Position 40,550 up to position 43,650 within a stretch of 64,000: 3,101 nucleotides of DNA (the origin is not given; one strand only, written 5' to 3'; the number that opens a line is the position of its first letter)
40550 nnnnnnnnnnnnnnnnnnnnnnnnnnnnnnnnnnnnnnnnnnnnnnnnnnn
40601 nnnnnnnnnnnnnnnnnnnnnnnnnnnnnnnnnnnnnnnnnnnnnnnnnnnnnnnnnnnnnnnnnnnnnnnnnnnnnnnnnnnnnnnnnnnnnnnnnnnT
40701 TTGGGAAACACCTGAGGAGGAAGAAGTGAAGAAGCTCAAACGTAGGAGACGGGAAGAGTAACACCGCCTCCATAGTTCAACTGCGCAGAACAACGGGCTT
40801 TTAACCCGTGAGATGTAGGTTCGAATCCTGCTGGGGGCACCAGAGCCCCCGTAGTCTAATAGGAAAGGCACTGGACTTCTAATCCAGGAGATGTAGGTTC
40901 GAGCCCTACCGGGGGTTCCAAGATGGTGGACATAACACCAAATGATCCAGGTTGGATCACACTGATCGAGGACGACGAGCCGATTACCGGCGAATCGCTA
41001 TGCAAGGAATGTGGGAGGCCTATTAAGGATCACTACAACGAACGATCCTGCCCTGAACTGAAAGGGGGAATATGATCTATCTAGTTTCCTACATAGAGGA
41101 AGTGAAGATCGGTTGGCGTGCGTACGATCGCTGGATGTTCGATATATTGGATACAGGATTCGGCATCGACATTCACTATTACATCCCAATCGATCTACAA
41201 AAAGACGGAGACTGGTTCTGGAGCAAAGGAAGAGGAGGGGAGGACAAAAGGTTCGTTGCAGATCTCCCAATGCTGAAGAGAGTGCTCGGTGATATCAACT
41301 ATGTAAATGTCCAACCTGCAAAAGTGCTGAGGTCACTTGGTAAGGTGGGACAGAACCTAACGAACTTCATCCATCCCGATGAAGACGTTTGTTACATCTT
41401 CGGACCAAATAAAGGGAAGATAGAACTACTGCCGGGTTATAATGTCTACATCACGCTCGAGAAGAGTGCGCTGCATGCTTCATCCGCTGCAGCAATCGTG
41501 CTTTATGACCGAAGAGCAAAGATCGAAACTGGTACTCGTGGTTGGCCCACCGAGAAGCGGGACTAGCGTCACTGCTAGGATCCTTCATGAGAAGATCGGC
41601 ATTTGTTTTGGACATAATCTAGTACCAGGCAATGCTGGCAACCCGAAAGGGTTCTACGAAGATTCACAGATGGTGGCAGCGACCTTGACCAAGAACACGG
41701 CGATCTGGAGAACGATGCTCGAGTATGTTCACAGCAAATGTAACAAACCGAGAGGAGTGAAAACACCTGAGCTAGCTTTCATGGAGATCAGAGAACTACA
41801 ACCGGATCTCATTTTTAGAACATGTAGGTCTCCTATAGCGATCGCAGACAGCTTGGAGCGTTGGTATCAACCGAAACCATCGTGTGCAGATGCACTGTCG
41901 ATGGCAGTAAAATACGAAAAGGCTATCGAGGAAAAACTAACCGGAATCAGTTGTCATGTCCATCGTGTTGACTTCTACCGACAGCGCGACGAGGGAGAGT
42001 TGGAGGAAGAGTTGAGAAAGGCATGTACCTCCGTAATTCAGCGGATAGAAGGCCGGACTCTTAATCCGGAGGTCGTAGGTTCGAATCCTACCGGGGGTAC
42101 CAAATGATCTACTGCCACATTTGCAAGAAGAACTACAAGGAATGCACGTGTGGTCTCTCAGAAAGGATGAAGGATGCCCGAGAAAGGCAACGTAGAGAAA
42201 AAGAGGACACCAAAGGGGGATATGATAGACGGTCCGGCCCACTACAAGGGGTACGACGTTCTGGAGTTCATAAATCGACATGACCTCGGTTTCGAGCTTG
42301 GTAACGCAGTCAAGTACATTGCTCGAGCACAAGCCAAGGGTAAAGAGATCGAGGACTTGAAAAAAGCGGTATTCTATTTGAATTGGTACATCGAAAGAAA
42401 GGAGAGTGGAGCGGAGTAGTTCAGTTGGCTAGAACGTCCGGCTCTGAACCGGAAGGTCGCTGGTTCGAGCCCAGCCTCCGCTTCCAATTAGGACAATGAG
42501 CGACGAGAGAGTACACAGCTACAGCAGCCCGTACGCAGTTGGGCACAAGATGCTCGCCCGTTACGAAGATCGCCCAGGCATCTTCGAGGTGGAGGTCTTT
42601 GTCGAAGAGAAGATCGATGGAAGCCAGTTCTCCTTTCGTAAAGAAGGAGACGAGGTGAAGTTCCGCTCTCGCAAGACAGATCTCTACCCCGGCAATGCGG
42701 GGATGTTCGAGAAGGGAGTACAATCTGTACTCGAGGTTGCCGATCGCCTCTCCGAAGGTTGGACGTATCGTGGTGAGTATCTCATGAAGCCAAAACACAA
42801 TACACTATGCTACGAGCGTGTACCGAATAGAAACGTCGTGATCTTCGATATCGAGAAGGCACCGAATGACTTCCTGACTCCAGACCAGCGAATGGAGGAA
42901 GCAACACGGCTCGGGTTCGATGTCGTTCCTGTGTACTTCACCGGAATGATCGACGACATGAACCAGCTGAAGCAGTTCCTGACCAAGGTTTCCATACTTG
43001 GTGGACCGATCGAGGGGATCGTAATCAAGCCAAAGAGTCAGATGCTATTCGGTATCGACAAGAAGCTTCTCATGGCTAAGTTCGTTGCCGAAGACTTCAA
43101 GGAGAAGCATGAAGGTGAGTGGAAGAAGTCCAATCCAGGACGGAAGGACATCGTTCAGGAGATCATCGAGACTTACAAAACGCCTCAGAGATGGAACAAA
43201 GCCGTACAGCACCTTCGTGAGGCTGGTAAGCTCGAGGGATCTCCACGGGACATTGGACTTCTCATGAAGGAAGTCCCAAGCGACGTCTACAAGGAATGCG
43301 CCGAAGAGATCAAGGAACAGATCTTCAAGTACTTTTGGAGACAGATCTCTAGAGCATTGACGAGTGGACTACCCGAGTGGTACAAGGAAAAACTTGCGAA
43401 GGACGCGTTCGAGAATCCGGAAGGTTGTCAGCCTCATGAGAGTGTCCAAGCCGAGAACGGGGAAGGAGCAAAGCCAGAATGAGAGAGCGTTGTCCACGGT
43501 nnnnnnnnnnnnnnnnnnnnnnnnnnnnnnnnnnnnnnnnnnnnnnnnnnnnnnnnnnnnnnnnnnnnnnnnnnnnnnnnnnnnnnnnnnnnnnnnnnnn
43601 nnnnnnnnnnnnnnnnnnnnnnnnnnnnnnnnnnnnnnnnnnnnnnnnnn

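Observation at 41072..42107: Overlapping SPOUT methyltransferase and sulfotransferase genes abutting tRNA-Lys(CTT)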

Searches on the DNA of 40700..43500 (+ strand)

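Call 8: search_dna_similar(query=window:40900-43500:+, collection=phages, mode=distant)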
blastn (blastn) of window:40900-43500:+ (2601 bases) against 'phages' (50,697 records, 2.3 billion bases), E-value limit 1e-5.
Records with a match: 7; places in all: 7; records where one place covers at least 80% of the query: 0.
Best place of each record, by identity: 90-95% 2; 80-90% 4; 60-80% 1.
By first word of the organism name: Mycobacterium 2; Bordetella 1; uncultured 1; Microbacterium 1; Pseudomonas 1; Bacillus 1.
By host as written in the record: Bordetella bronchiseptica Bb01 1; - 1; Microbacterium paraoxydans NRRL B-24275 1; Pseudomonas aeruginosa 1; Bacillus subtilis 1; Mycobacterium smegmatis str. MC2 155 1; Mycobacterium sp. 1.
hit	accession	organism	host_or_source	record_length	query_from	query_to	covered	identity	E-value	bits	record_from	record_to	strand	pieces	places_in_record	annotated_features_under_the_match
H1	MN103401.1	Bordetella phage vB_BbrS_PHB09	Bordetella bronchiseptica Bb01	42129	1512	1589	3%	78.2%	8e-7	63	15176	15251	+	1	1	none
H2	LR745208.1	uncultured phage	metagenomic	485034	1514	1580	3%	82.4%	7e-8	66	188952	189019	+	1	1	record has no annotation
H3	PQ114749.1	Microbacterium phage Wolfstar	Microbacterium paraoxydans NRRL B-24275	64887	1517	1577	2%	82.0%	3e-6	62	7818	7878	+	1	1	23: tRNA-Lys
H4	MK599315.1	Pseudomonas phage PA1C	Pseudomonas aeruginosa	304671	1518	1576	2%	83.1%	8e-7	63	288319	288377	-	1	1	tRNA-Asp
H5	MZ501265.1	Bacillus phage 278BB001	Bacillus subtilis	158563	1531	1576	2%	89.1%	3e-6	62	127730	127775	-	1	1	206: tRNA-Asn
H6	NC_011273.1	Mycobacterium phage Myrna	Mycobacterium smegmatis str. MC2 155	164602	1155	1197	2%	93.0%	2e-7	65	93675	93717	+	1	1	155: tRNA-Lys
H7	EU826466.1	Mycobacterium phage Myrna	Mycobacterium sp.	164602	1155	1197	2%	93.0%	2e-7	65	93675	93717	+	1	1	155: tRNA-Lys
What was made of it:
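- Tried and rejected: blastn found only tRNA matches (call 8).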

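Call 90: search_rna_families(source=window, start=40700, end=42600, threshold=evalue, max_evalue=0.1)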
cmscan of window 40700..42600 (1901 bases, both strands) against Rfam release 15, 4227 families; matches with E-value up to 0.1: 7.
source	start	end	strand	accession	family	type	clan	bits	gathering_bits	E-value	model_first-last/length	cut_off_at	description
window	42410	42483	+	RF00005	tRNA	Gene; tRNA;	CL00001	68.4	29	2.6e-14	1-71/71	no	tRNA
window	42027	42099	+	RF00005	tRNA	Gene; tRNA;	CL00001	67.1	29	5.7e-14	1-71/71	no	tRNA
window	40766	40839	+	RF00005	tRNA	Gene; tRNA;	CL00001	65.4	29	1.8e-13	1-71/71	no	tRNA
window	40845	40917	+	RF00005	tRNA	Gene; tRNA;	CL00001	63.4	29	6.1e-13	1-71/71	no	tRNA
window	42027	42100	-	RF04354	Plastid-ycf2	Cis-reg;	-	30.2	65.7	0.00092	1-75/75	no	Plastid-ycf2 5UTR RNA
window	40845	40918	-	RF04354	Plastid-ycf2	Cis-reg;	-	28.4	65.7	0.0029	1-75/75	no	Plastid-ycf2 5UTR RNA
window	40766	40840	-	RF04354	Plastid-ycf2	Cis-reg;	-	26.2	65.7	0.012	1-75/75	no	Plastid-ycf2 5UTR RNA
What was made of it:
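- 42027..42102 (+): tRNA-Lys(CTT) with encoded CCA. It lies wholly inside the ORF2 reading frame. Rfam 67.1 bits (call 90).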

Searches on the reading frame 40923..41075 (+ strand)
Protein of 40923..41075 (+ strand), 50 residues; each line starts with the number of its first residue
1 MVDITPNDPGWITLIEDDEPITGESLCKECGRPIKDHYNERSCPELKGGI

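Call 4: search_protein_families(library=pfam, proteins=[window:40923-41075:+], max_evalue=1)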
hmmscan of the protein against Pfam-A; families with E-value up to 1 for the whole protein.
window:40923-41075:+ (50 aa): 5 families
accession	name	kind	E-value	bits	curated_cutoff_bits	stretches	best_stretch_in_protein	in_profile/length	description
PF08271.17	Zn_Ribbon_TF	-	0.013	15.5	29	1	20-40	15-35/43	TFIIB zinc-binding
PF18912.6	DZR_2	-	0.036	14.3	27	1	22-45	34-54/56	Double zinc ribbon domain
PF24331.1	Phage_zn_bind_7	-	0.054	13.9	27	1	19-43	9-27/28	Mycobacterial phage zinc binding domain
PF18508.7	zf_C2H2_13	-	0.12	12.4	26.5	1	26-35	19-28/42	Zinc finger domain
PF23545.1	Zn_ribbon_HMPTM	-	0.19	11.8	27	1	24-35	6-17/45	HMPTM N-terminal zinc ribbon domain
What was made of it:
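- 40923..41075 (+): 50-aa zinc-ribbon ORF immediately upstream of ORF1 (ATGA junction). Weak zinc-ribbon Pfam hits (call 4).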

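Call 5: search_protein_families(library=phrogs, proteins=[window:40923-41075:+], max_evalue=0.1)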
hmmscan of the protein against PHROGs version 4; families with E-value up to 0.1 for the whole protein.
window:40923-41075:+ (50 aa): 0 families
